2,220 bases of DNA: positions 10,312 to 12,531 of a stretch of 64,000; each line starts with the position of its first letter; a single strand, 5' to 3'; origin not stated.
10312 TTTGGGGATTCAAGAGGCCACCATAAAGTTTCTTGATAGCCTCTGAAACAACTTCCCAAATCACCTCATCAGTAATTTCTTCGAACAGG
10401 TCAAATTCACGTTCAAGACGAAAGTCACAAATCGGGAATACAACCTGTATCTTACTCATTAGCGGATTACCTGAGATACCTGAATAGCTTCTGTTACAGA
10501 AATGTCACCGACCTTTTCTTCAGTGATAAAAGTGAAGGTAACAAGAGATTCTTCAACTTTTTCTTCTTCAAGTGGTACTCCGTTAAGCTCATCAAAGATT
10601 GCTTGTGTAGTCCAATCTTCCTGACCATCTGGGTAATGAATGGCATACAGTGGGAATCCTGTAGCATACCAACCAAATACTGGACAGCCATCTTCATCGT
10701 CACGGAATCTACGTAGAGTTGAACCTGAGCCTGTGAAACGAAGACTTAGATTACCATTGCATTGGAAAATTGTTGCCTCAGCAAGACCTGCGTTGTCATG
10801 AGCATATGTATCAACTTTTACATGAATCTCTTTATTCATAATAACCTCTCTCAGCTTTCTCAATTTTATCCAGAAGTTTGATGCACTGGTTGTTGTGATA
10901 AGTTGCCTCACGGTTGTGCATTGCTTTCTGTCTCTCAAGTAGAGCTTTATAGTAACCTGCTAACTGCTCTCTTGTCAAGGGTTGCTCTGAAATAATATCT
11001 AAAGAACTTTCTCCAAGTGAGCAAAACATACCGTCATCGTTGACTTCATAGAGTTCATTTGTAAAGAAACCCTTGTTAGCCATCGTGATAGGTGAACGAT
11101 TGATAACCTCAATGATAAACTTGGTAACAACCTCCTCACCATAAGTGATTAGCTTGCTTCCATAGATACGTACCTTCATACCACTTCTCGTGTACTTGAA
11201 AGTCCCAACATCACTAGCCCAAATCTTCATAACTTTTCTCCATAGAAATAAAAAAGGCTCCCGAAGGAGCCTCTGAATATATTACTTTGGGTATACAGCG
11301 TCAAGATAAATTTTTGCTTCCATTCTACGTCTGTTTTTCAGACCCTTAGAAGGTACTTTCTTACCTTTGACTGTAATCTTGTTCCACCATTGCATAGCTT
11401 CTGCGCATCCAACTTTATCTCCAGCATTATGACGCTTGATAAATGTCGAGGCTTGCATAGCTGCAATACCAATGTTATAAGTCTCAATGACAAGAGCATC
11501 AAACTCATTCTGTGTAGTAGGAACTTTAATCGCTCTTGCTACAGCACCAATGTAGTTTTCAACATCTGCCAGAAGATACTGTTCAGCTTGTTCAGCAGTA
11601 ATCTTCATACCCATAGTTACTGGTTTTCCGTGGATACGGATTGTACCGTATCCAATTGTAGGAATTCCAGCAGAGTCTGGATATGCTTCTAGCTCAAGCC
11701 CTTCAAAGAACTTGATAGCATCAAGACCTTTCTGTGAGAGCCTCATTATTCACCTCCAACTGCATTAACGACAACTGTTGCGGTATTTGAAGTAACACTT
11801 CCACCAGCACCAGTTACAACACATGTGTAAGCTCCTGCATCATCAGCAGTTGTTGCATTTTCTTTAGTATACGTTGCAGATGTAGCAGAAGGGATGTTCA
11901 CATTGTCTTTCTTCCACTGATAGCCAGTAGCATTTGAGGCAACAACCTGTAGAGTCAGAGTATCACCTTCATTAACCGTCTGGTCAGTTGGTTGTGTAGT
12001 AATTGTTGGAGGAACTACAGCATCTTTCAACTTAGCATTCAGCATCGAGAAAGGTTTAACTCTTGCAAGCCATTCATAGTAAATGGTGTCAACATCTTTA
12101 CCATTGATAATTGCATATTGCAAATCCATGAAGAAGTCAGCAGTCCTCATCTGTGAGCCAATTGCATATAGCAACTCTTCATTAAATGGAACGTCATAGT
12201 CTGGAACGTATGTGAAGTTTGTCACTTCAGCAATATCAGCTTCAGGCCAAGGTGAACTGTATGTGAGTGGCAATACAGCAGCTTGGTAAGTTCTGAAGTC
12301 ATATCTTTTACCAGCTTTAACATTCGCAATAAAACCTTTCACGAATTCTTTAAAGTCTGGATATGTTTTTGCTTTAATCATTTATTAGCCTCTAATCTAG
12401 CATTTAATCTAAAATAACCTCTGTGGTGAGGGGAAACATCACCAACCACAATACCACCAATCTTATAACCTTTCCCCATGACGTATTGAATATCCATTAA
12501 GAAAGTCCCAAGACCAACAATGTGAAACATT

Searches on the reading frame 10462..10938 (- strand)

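Call 4: search_protein_families(library=pfam, proteins=[window:10462-10938:-], max_evalue=1)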
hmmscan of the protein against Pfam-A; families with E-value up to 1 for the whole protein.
window:10462-10938:- (159 aa): 1 family
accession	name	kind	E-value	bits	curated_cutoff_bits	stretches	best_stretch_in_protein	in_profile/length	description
PF10181.15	PIG-H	-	0.018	15.3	25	1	120-158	9-47/67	GPI-GlcNAc transferase complex, PIG-H component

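Call 5: search_protein_families(library=phrogs, proteins=[window:10462-10938:-], max_evalue=0.1)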
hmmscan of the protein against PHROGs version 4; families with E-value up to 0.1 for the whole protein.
window:10462-10938:- (159 aa): 2 families
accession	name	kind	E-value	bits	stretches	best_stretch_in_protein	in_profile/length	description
phrog_4348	-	unknown function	1.7e-64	216.7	1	34-159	1-129/129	-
phrog_5356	-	unknown function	0.053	13.9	1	10-75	44-113/255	-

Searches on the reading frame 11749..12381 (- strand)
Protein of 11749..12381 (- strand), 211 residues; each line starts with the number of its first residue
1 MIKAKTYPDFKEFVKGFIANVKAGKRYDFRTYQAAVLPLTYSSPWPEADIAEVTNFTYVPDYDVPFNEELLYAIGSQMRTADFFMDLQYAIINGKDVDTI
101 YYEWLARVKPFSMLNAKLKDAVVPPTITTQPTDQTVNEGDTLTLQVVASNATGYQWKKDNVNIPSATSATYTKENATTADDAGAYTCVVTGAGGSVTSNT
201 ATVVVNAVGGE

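Call 4: search_protein_families(library=pfam, proteins=[window:11749-12381:-], max_evalue=1)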
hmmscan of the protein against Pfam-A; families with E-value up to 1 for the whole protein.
window:11749-12381:- (211 aa): 11 families
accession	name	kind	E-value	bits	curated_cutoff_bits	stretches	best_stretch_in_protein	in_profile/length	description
PF13927.12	Ig_3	-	6.4e-11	43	30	1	124-190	1-77/78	Immunoglobulin domain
PF13895.12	Ig_2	-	2e-09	38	27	1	125-205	2-79/79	Immunoglobulin domain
PF07679.22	I-set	-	2.7e-07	31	23.7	1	125-200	1-86/90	Immunoglobulin I-set domain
PF16681.11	Ig_5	-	0.001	19.9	27.3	1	139-191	7-59/82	Ig-like domain on T-cell surface glycoprotein CD3 epsilon chain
PF00047.31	ig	-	0.0011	19.6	21.8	1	134-199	3-80/81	Immunoglobulin domain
PF16680.11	Ig_4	-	0.0017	19.3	30.1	1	141-188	3-48/71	T-cell surface glycoprotein CD3 delta chain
PF07686.23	V-set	-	0.0028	18.3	26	1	177-205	80-108/109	Immunoglobulin V-set domain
PF09394.16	Inhibitor_I42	-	0.0034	18.1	27.2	1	136-194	2-53/91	Chagasin family peptidase inhibitor I42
PF17957.7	Big_7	-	0.025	15.7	24.1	1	126-187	4-68/70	Bacterial Ig domain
PF08530.16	PepX_C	-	0.067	13.5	22.5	1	122-172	152-201/217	X-Pro dipeptidyl-peptidase C-terminal non-catalytic domain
PF22352.2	K319L-like_PKD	-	0.23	11.9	27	1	132-206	3-83/84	K319L-like, PKD domain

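Call 5: search_protein_families(library=phrogs, proteins=[window:11749-12381:-], max_evalue=0.1)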
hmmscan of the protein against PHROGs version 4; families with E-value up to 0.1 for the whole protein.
window:11749-12381:- (211 aa): 13 families
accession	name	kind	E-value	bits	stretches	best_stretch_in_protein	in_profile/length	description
phrog_3995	-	tail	1.2e-115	386.9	2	1-156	1-156/294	tail protein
phrog_4463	-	unknown function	3.1e-16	60.5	1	2-119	1-119/123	-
phrog_4069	-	head and packaging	3.2e-15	57.2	1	128-205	36-116/116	Hoc-like head decoration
phrog_853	-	tail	1.4e-11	45.1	1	114-207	156-254/254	major tail protein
phrog_2973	-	head and packaging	4.7e-11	43.6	1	123-208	194-285/310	Hoc-like head decoration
phrog_158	-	tail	6.7e-11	43.2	1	120-208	158-254/376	major tail protein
phrog_3575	-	tail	1.1e-08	35.4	1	120-206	375-460/461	major tail protein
phrog_20917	-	unknown function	1.8e-08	34.8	1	122-204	116-198/418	-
phrog_9239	-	tail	2.2e-08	34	1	141-203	236-297/741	tail tubular protein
phrog_19936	-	unknown function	9.7e-05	22.9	1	121-204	24-112/224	-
phrog_27200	-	unknown function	0.00015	20.3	1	126-206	1540-1631/1832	-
phrog_9363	-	unknown function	0.00064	19.5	1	123-203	416-496/499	-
phrog_3945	-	head and packaging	0.015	16.2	1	128-203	74-148/152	Hoc-like head decoration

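Call 10: search_solved_structures(query=window:11749-12381:-, max_evalue=1, show_alignments=2)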
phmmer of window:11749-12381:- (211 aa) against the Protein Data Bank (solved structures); distinct sequences matched with E-value up to 1: 66 (the best 60 are shown).
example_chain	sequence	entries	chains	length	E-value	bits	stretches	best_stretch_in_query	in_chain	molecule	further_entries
9ncf_S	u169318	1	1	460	2.8e-190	631.1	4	1-208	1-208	Immunoglobulin-like domain protein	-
9c2d_S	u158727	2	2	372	2.8e-147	490.8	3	1-207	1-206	Tail protein | Putative tail protein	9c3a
6iaa_A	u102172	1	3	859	1.1e-11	48.2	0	124-205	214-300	Roundabout homolog 2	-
8zvi_a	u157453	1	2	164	2.1e-09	40.7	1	126-207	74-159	Decoration protein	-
5k6w_A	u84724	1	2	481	2.5e-09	40.5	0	123-203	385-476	Protein sidekick-1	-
5lxk_A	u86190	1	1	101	8.6e-09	38.7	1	133-207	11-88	Decoration protein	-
5k6z_A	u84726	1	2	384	1.1e-07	35.1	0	123-205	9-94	Protein sidekick-2,Protein sidekick-1 chimera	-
3k0w_A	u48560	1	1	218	2.9e-06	30.4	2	127-206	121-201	Mucosa-associated lymphoid tissue lymphoma translocation protein 1, isoform 2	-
6i9s_A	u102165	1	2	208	3e-06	30.4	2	124-207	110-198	Roundabout homolog 2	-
5k6u_A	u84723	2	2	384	4.1e-06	29.9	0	122-195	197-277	Protein sidekick-1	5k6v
5o5g_A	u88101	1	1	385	6.7e-06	29.2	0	125-202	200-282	Roundabout homolog 1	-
5ope_A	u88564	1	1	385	6.7e-06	29.2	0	125-202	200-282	Roundabout homolog 1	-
4u7m_A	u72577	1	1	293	4.2e-05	26.6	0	177-204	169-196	Leucine-rich repeats and immunoglobulin-like domains protein 1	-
3b43_A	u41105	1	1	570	5.2e-05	26.3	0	117-195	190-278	Titin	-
9ba5_A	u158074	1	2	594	0.00017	24.6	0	141-201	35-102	Contactin-2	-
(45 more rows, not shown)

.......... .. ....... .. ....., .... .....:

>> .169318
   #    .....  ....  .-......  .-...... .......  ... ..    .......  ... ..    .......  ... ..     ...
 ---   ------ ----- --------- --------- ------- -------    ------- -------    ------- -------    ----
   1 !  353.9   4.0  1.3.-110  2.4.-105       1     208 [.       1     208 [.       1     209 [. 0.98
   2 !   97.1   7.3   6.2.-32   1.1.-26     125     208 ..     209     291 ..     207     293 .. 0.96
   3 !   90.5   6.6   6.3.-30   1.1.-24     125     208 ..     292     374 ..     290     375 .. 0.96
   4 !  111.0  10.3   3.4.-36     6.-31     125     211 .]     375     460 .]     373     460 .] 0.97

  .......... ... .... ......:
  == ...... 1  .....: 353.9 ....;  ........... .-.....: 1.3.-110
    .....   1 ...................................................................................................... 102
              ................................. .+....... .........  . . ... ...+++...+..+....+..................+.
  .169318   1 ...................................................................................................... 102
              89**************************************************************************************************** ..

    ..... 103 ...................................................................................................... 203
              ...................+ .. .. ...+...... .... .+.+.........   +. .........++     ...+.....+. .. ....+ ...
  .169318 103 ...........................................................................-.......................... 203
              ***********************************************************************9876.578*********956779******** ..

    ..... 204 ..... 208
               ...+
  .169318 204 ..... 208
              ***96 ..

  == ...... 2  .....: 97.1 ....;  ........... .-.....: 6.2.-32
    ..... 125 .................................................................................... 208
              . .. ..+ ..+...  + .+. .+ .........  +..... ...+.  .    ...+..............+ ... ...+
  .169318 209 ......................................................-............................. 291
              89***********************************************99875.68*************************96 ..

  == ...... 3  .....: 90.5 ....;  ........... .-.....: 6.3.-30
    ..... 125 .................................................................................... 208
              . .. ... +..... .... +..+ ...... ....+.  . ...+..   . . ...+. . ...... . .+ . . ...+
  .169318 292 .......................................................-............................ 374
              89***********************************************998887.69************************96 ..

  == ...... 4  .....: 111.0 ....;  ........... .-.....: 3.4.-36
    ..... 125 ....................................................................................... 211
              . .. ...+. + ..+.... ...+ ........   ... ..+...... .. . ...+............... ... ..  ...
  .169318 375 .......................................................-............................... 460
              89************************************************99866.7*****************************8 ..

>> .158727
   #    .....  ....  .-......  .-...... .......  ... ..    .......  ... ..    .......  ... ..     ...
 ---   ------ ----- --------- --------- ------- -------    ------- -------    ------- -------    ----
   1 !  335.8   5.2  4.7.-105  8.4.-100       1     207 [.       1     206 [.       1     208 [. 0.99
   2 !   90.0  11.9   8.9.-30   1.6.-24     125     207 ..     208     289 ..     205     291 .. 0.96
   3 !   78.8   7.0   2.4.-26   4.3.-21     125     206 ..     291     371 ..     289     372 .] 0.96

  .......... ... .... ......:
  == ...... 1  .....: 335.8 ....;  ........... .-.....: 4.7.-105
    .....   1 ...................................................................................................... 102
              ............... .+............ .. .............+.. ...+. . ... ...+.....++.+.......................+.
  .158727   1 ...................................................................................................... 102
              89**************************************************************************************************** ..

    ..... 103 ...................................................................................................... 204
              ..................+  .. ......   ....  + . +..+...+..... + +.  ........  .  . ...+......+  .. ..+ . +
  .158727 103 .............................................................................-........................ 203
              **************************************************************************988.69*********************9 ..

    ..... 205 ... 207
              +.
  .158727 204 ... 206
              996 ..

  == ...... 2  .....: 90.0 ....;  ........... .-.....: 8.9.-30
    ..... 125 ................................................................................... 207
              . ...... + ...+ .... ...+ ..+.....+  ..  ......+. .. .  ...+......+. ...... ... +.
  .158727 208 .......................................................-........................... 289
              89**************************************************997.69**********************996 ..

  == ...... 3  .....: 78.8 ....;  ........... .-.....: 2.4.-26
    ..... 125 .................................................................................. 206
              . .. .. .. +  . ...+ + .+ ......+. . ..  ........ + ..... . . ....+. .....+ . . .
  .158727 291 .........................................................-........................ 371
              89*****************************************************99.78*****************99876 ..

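Call 77: search_protein_families(library=ncbifam, proteins=[window:11749-12381:-], max_evalue=0.1)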
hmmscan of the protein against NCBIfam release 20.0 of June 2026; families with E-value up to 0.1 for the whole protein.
window:11749-12381:- (211 aa): 0 families

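Call 78: search_protein_families(library=padloc, proteins=[window:11749-12381:-], max_evalue=0.1)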
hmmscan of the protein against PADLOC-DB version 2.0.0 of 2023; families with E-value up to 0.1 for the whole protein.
window:11749-12381:- (211 aa): 0 families

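Call 79: predict_structure(alignment_id=A5)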
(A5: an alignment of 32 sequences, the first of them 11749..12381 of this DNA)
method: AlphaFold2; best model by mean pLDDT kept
length: 211 residues; sequences in the alignment: 32
mean_pLDDT: 80.3   pTM: 0.63
mean pLDDT of the five models: 80.3, 77.7, 77.4, 71.9, 67.8
residues with pLDDT >= 90: 85; 70-90: 71; 50-70: 27; < 50: 28
segments of 3 or more residues with pLDDT < 50: 1-4, 34-44, 104-112
pLDDT, mean of each block of 10 residues (from residue 1): 56 83 87 50 51 84 60 70 86 87 51 74 91 97 97 97 97 95 98 94 86 37
secondary structure, 60 per line:
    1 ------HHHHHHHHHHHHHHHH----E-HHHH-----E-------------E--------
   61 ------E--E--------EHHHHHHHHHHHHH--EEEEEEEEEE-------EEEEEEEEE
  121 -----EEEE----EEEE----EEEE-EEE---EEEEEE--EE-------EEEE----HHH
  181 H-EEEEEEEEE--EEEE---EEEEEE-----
elements in order: H7-22 H29-32 H80-92 E95-104 E112-120 E126-129 E134-137 E142-145 E147-149 E153-158 E170-173 H178-181 E183-191 E194-197 E201-206
